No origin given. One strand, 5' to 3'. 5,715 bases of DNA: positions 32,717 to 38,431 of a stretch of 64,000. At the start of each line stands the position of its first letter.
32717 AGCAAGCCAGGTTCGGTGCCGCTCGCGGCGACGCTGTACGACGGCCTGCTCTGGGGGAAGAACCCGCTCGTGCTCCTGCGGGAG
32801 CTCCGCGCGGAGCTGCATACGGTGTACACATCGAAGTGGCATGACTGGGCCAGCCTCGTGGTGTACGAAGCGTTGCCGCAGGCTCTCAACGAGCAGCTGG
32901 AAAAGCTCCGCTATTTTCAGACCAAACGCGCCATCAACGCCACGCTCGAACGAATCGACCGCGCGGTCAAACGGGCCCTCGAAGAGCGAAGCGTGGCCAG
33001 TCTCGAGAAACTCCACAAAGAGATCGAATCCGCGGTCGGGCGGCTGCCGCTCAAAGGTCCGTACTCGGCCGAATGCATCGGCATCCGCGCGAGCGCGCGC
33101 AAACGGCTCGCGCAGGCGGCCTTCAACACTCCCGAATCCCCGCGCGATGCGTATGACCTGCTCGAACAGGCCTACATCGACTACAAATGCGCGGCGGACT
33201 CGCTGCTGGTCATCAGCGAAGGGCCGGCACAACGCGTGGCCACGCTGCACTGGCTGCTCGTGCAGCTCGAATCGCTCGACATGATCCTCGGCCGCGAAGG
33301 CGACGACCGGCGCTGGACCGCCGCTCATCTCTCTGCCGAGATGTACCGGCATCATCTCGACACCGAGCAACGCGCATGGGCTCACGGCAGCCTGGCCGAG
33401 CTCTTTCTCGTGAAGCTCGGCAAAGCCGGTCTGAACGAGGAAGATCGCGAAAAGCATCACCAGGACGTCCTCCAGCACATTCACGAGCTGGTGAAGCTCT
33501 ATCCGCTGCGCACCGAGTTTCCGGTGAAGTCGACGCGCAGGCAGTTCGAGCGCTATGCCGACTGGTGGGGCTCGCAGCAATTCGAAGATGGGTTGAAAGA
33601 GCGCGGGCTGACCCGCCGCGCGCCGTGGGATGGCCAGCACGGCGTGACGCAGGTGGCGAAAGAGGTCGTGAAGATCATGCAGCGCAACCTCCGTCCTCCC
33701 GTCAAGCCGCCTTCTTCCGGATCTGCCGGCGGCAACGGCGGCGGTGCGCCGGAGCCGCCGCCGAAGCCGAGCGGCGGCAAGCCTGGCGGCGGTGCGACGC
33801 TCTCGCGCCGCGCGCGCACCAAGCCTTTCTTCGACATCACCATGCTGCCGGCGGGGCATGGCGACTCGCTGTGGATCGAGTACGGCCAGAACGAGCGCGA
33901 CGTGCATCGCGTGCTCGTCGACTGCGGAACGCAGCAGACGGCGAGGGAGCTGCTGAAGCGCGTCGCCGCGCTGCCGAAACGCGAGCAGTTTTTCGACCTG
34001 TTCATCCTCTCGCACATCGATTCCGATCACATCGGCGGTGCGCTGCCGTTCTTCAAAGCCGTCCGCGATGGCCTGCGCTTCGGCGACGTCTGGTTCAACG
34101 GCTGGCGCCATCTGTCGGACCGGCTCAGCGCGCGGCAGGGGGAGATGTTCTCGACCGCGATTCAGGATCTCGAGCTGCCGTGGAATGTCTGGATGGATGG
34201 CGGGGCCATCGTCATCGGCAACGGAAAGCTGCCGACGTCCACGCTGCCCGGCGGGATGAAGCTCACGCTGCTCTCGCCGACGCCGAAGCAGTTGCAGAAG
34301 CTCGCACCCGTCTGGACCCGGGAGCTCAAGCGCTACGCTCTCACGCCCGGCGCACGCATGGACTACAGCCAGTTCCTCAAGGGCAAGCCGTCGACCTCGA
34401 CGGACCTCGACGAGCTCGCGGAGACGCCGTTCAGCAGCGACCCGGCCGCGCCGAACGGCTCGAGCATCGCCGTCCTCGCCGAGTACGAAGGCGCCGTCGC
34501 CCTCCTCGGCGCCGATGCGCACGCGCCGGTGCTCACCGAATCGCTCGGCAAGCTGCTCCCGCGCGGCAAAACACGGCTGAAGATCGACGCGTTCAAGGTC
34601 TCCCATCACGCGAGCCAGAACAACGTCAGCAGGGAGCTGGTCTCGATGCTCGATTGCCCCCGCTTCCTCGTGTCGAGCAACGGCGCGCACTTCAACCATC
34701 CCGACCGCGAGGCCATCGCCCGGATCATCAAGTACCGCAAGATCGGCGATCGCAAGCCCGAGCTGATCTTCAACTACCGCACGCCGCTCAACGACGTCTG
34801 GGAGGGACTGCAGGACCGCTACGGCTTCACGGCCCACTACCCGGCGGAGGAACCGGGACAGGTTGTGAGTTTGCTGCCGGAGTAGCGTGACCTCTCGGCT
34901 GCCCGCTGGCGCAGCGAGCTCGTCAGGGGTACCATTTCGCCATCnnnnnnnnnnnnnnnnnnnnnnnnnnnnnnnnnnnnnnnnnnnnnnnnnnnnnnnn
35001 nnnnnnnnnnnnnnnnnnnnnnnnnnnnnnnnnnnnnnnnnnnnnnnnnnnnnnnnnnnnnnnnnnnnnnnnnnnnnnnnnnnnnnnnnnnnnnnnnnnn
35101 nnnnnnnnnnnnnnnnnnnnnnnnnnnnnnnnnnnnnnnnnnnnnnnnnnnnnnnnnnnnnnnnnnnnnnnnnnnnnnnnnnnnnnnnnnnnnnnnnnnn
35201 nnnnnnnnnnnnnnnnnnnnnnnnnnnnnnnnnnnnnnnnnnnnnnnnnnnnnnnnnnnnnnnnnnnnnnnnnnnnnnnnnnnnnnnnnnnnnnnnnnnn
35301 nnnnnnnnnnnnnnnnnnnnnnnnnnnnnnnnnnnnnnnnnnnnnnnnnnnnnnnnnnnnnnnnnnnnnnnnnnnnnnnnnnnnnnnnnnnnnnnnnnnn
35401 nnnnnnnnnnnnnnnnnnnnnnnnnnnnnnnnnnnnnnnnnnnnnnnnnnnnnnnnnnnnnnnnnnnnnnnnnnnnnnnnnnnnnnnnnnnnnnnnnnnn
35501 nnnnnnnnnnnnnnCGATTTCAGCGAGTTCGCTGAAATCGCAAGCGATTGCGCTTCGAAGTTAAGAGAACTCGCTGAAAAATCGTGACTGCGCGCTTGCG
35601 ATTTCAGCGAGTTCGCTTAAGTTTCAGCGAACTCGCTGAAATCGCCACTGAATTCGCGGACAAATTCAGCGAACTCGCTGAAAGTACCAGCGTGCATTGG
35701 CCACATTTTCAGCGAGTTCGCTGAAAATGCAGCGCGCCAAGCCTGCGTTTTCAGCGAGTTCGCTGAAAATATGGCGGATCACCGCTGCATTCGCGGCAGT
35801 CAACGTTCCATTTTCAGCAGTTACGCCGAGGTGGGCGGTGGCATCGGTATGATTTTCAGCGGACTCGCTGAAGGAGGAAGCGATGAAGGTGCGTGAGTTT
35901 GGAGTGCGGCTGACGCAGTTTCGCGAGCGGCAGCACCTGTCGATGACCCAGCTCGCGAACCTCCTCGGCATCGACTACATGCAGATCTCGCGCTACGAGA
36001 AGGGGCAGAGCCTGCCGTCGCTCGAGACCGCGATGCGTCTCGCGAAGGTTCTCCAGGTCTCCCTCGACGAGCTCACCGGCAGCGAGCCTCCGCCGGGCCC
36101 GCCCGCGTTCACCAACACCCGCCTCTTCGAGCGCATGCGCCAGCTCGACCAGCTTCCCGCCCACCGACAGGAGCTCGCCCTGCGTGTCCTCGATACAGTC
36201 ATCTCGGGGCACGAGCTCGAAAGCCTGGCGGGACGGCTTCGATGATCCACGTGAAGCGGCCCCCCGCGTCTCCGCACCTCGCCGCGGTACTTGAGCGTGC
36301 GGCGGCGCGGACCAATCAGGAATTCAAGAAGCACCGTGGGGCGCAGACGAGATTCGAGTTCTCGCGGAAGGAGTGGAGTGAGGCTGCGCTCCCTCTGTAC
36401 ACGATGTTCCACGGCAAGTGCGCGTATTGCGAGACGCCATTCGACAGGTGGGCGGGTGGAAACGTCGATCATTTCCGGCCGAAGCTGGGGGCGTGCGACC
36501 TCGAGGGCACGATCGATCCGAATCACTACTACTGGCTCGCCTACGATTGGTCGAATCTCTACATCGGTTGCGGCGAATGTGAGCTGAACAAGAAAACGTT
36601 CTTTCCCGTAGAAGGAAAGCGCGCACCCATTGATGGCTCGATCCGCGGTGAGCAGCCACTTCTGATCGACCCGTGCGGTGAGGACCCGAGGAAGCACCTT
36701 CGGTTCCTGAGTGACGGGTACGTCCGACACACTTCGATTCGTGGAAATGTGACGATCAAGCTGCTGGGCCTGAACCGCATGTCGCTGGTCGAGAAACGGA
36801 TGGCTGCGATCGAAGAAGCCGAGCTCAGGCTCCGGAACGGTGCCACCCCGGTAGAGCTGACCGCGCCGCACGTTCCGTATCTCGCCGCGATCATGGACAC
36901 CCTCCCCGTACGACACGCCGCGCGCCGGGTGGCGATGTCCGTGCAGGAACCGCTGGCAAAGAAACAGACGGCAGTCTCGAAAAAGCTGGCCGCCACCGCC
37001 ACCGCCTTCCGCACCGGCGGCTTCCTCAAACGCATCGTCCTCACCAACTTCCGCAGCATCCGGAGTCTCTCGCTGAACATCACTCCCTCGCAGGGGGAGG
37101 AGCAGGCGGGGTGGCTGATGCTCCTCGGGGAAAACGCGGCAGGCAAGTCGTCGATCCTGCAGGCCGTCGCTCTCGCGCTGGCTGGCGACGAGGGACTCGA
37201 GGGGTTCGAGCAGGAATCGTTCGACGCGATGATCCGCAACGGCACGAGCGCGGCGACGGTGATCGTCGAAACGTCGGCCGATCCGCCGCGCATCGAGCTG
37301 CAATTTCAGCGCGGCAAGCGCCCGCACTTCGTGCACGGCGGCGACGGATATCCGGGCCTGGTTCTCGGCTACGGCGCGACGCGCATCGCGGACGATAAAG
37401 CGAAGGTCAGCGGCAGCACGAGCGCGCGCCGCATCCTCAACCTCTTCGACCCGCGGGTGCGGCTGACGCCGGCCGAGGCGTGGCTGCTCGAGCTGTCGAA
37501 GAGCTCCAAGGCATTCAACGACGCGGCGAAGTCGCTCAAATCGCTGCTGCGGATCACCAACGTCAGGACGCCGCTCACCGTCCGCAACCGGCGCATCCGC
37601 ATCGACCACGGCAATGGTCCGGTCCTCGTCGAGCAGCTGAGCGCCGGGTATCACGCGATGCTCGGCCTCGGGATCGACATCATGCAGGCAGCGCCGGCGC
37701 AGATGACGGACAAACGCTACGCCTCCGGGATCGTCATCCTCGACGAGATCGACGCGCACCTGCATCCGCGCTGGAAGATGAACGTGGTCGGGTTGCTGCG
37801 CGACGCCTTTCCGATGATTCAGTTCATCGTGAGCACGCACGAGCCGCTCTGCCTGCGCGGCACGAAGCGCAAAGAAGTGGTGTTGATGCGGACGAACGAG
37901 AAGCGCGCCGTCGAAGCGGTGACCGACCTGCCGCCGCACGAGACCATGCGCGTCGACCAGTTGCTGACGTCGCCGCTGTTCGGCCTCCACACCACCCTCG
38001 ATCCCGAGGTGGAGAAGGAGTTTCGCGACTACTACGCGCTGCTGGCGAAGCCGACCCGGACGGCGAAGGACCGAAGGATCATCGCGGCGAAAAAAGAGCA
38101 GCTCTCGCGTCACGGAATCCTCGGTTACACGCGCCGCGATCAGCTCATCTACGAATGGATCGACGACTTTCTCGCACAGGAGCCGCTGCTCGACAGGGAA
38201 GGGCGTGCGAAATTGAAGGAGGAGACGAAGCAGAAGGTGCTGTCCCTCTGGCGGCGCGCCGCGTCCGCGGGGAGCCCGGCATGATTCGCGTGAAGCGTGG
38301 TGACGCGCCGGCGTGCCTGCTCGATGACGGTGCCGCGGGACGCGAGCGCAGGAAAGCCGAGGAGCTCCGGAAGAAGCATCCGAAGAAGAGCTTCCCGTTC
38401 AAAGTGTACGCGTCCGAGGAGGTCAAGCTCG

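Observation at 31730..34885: Single polypeptide fusing a CHAT caspase-like protease to a metallo-beta-lactamase-fold (ComEC-C-like) hydrolase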

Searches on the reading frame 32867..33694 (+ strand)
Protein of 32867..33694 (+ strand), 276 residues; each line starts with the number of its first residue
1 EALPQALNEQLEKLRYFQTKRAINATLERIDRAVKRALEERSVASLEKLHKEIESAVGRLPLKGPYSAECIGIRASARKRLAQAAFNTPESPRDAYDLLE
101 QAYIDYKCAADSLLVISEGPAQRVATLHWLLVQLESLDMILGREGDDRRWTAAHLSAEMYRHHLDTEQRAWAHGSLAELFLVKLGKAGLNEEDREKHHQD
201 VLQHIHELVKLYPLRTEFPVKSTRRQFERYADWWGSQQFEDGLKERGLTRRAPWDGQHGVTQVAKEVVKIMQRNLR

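Call 61: search_protein_families(library=pfam, alignment_id=A2, max_evalue=1)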
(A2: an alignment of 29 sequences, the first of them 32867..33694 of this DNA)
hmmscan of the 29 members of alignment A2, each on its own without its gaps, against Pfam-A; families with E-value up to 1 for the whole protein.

A. member 1, window:32867-33694:+ (276 aa): 3 families
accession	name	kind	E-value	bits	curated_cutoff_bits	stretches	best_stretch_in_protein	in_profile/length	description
PF20308.4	TPR-S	-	0.041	14.9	27.6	1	29-107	19-83/102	Tetratricopeptide Repeats-Sensor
PF14357.11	DUF4404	-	0.21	12.7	27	1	6-66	7-66/83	Domain of unknown function (DUF4404)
PF24615.2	Spectrin_Anc-1_2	-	0.61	10.8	28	1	4-60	36-90/105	Nuclear anchorage protein 1, spectrin repeat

B. families by the number of members that match (of 29 scanned): 27 families (the first 25 are shown)
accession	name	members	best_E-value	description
PF20308.4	TPR-S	10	2.1e-06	Tetratricopeptide Repeats-Sensor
PF02332.24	Phenol_Hydrox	1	0.0055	Methane/Phenol/Alkene Hydroxylase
PF21107.2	STPRs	1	0.01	STPRs (score and three amino acid peptide repeats)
PF23754.1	Beta-prop_IP5PC_F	1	0.011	IP5P C-F beta-propeller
PF00401.25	ATP-synt_DE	1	0.026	ATP synthase, Delta/Epsilon chain, long alpha-helix domain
PF22872.1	DUF7018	1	0.035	Domain of unknown function (DUF7018)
PF19809.4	DUF6292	1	0.036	Family of unknown function (DUF6292)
PF07361.16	Cytochrom_B562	1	0.038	Cytochrome b562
PF15604.11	Ntox15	1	0.038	Novel toxin 15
PF06791.18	TMP_2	1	0.049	Prophage tail length tape measure protein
PF05772.17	NinB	1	0.057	NinB protein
PF10979.13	DUF2786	1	0.06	Protein of unknown function (DUF2786)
PF08898.15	DUF1843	1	0.081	Domain of unknown function (DUF1843)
PF12935.12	Sec16_N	1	0.09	Vesicle coat trafficking protein Sec16 N-terminus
PF14510.11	ABC_trans_N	1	0.11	ABC-transporter N-terminal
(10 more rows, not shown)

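Call 62: search_solved_structures(query=A2, max_evalue=5)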
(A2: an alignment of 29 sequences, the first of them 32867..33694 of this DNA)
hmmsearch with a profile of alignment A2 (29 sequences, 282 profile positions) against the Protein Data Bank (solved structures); distinct sequences matched with E-value up to 5: 1.
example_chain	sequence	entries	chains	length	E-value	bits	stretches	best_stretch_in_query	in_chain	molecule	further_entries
2ctd_A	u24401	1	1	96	0.82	12.3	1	179-240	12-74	Zinc finger protein 512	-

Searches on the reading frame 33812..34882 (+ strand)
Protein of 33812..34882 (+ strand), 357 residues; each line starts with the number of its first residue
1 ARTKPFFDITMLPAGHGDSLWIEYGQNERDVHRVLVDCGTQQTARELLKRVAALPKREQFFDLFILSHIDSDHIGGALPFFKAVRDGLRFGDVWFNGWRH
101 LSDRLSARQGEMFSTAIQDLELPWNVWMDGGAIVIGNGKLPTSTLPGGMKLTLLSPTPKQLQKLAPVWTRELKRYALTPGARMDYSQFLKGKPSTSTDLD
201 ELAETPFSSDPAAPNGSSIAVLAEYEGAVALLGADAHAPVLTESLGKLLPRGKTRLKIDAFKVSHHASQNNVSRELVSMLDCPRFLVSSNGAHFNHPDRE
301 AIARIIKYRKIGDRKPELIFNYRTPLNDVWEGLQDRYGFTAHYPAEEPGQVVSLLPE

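Call 50: search_solved_structures(query=window:33812-34882:+, max_evalue=0.01, show_alignments=1)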
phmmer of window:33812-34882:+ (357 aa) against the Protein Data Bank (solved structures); distinct sequences matched with E-value up to 0.01: 0.

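Call 95: predict_structure(alignment_id=A3)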
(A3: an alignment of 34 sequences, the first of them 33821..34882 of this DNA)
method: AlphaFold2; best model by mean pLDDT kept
length: 354 residues; sequences in the alignment: 34
mean_pLDDT: 81.6   pTM: 0.86
mean pLDDT of the five models: 81.6, 79.9, 79.2, 76.1, 70.5
residues with pLDDT >= 90: 144; 70-90: 135; 50-70: 51; < 50: 24
segments of 3 or more residues with pLDDT < 50: 102-107, 175-187, 208-210
pLDDT, mean of each block of 10 residues (from residue 1): 94 84 95 87 91 95 78 80 93 76 52 79 91 91 97 83 66 48 49 83 61 75 94 78 86 92 65 91 82 71 85 92 88 93 92 89
secondary structure, 60 per line:
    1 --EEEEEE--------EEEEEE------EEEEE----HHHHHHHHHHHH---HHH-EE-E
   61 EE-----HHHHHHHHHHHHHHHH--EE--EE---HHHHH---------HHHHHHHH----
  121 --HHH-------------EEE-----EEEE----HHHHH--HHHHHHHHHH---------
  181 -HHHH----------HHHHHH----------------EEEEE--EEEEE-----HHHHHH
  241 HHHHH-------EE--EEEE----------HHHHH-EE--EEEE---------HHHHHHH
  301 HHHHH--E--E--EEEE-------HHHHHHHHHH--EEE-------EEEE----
elements in order: E3-8 E17-22 E29-33 H38-49 E60-62 H68-83 H95-99 H109-116 E139-141 E147-150 H155-159 H162-171 H182-185 H196-201 E218-222 E225-229 H235-245 E257-260 H271-275 E281-284 H294-305 E314-317 H325-334 E337-339 E347-350

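Call 97: fold_search(model_id=the predicted structure, library=pdb)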
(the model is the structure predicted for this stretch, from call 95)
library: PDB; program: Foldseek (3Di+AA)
matches with E <= 10: 436; with E <= 0.001: 18
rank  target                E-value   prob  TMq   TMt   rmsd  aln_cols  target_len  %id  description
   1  9ic4                  2.3e-12  1.00  0.51  0.65   9.4       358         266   16  Crystal structure of beta-lactamase-like domain of ComEC from Moorella glycerini (released 2025-10-01)
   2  8gyg_A                4.0e-07  1.00  0.46  0.54   9.3       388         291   11  Purification ,Crystallization and X-ray Diffraction analysis of a novel arysulfatase from Pseudoalteromonas atlantica  (released 2023-10-18)
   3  1zkp_A                1.9e-06  1.00  0.42  0.56   6.8       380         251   10  1.5A Resolution Crystal Structure of a Metallo Beta Lactamase Family Protein, the ELAC Homolgue of Bacillus anthracis, (released 2005-06-21)
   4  4jo0                  2.0e-06  1.00  0.41  0.30  10.1       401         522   13  Crystal Structure of CmlA, a diiron beta-hydroxylase from Streptomyces venezuelae (released 2013-09-11)
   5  1zkp_C                4.7e-06  1.00  0.41  0.55   7.0       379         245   11  1.5A Resolution Crystal Structure of a Metallo Beta Lactamase Family Protein, the ELAC Homolgue of Bacillus anthracis, (released 2005-06-21)
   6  6kns_C                6.4e-06  1.00  0.42  0.58   7.3       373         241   12  Crystal structure of the metallo-beta-lactamase fold protein YhfI from Bacillus subtilis (space group I4122) (released 2019-09-18)
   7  3kl7                  6.4e-06  1.00  0.38  0.57   7.6       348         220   12  Crystal structure of Putative metal-dependent hydrolase (YP_001302908.1) from Parabacteroides distasonis ATCC 8503 at 2. (released 2010-02-02)
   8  1zkp_B                6.8e-06  1.00  0.42  0.56   6.8       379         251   10  1.5A Resolution Crystal Structure of a Metallo Beta Lactamase Family Protein, the ELAC Homolgue of Bacillus anthracis, (released 2005-06-21)
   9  6kns_B                8.6e-06  1.00  0.42  0.57   6.7       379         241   12  Crystal structure of the metallo-beta-lactamase fold protein YhfI from Bacillus subtilis (space group I4122) (released 2019-09-18)
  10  6kns_A                1.1e-05  1.00  0.38  0.51   7.8       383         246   11  Crystal structure of the metallo-beta-lactamase fold protein YhfI from Bacillus subtilis (space group I4122) (released 2019-09-18)
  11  6e13                  4.6e-05  1.00  0.43  0.48   7.1       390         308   11  Pseudomonas putida PqqB with a non-physiological zinc at the active site binds the substrate mimic, 5-cysteinyl-3,4-dihy (released 2019-05-22)
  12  4z5y                  4.9e-05  1.00  0.45  0.50   7.3       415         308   11  The 1.56-angstrom crystal structure of copper(II)-bound PqqB from Pseudomonas Putida (released 2016-04-13)
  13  1ww1_B                1.1e-04  1.00  0.41  0.55   7.6       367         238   13  Crystal structure of tRNase Z from Thermotoga maritima (released 2005-02-22)
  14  4z7r_A                2.3e-04  1.00  0.45  0.52   7.7       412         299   11  The 1.98-angstrom crystal structure of Zn(2+)-bound PqqB from Methylobacterium extorquens (released 2016-04-20)
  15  1xto                  2.5e-04  1.00  0.40  0.45   7.8       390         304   13  Crystal Structure of the Coenzyme PQQ Synthesis Protein (PqqB) from Pseudomonas putida, Northeast Structural Genomics Ta (released 2004-11-09)
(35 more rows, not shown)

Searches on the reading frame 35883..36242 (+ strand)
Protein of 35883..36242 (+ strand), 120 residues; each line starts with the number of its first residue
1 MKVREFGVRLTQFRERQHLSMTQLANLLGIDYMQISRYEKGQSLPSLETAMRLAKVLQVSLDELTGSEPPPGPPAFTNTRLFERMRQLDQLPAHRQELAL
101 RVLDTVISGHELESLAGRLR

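Call 9: search_protein_families(library=pfam, proteins=[window:35883-36242:+], max_evalue=0.01)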
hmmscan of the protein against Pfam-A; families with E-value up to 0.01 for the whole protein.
window:35883-36242:+ (120 aa): 8 families
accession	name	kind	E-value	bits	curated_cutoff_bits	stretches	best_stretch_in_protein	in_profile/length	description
PF01381.28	HTH_3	-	2.1e-16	60.1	23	1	12-64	3-55/55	Helix-turn-helix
PF13560.12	HTH_31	-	5.4e-12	46.3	27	1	5-64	1-61/64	Helix-turn-helix domain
PF13443.12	HTH_26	-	3.4e-07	30.8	22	1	9-66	1-59/63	Cro/C1-type HTH DNA-binding domain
PF12844.13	HTH_19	-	1.1e-05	25.7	30.2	1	8-64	2-58/64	Helix-turn-helix domain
PF07022.19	Phage_CI_repr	-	0.00011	22.9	22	1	22-68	16-61/65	Bacteriophage CI repressor helix-turn-helix domain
PF08667.16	BetR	-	0.00032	21.2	21.6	1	10-85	14-90/148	BetR domain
PF15731.11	MqsA_antitoxin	-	0.00061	20.4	30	1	10-58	74-121/131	Antitoxin component of bacterial toxin-antitoxin system, MqsA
PF13744.12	HTH_37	-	0.0089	16.3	27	0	10-42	23-55/80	Helix-turn-helix domain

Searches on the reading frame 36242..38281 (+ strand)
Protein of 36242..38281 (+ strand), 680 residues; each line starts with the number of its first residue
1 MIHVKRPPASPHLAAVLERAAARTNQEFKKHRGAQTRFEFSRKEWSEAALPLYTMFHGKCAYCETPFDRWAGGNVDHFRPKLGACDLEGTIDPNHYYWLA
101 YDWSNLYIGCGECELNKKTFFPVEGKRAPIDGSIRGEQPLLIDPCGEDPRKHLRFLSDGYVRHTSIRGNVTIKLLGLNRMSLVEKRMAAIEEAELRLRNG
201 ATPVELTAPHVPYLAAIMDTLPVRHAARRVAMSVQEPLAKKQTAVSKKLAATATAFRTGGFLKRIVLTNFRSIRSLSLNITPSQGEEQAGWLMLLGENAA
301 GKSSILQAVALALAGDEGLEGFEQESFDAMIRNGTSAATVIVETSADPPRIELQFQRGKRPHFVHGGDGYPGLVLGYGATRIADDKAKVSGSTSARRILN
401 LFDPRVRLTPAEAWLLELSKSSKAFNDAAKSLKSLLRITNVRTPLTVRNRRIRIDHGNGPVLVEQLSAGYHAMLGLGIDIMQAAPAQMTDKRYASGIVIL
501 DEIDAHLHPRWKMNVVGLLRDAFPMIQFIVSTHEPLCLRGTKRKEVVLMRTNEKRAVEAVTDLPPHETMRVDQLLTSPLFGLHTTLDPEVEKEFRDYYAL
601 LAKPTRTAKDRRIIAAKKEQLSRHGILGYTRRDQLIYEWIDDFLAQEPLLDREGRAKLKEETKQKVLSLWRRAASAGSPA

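Call 9: search_protein_families(library=pfam, proteins=[window:36242-38281:+], max_evalue=0.01)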
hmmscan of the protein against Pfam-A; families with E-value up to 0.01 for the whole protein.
window:36242-38281:+ (680 aa): 5 families
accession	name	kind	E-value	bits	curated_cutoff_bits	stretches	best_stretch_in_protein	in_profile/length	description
PF13304.12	AAA_21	-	4.4e-14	53.7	27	1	449-536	221-301/304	AAA domain, putative AbiEii toxin, Type IV TA system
PF02463.25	SMC_N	-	1.5e-11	44.6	40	1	261-549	1-213/220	RecF/RecN/SMC N terminal domain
PF13175.12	AAA_15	-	4.6e-11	43.4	32.1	2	262-311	3-45/374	AAA ATPase domain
PF11398.14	DUF2813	-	5.6e-10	39.6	21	1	261-330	2-63/372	Protein of unknown function (DUF2813)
PF13476.12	AAA_23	-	3.2e-08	34.9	27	1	264-362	1-86/201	AAA domain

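Call 12: search_protein_families(library=padloc, proteins=[window:36242-38281:+], max_evalue=0.001)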
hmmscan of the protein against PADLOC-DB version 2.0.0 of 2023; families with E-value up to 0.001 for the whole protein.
window:36242-38281:+ (680 aa): 131 families (the best 25 are shown)
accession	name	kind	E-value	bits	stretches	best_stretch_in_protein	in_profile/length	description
PDLC00292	PtuA1|PtuA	-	2.1e-183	609.5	2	247-674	294-719/726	AAA ATPase domain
PDLC00288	PtuA1|PtuA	-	7.8e-147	488.9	2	231-672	280-728/733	AAA ATPase domain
PDLC00291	PtuA1|PtuA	-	1.6e-102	342.5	2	227-671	287-771/773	AAA ATPase domain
PDLC00295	PtuA1|PtuA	-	1.2e-49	167.6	2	373-644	153-442/451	AAA ATPase domain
PDLC00306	PtuA1|PtuA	-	1.4e-46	157.2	1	463-671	47-271/274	AAA ATPase domain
PDLC00269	PtuA1|PtuA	-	2.7e-45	153.5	2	388-607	171-412/446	AAA ATPase domain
PDLC00304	PtuA1|PtuA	-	1.3e-44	151.1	1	261-619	11-412/444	AAA ATPase domain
PDLC00339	PtuB1|PtuB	-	4.6e-42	142.6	1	1-193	1-206/261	Unknown function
PDLC00301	PtuA1|PtuA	-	5.3e-40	135.7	2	373-599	150-386/429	AAA ATPase domain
PDLC00328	PtuB1|PtuB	-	1.5e-38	131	1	1-199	1-231/295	Unknown function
PDLC00271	PtuA1|PtuA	-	1.2e-36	125.1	2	438-613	221-389/421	AAA ATPase domain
PDLC00278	PtuA1|PtuA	-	1.7e-35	121.1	2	419-610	205-398/436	AAA ATPase domain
PDLC00319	PtuB1|PtuB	-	6.3e-34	115.9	1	24-197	35-234/310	Unknown function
PDLC02913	ATPase_I-A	-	2.7e-33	113.9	2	420-612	286-477/508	-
PDLC00311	PtuA1|PtuA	-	7.9e-32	108.8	2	448-562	246-374/455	AAA ATPase domain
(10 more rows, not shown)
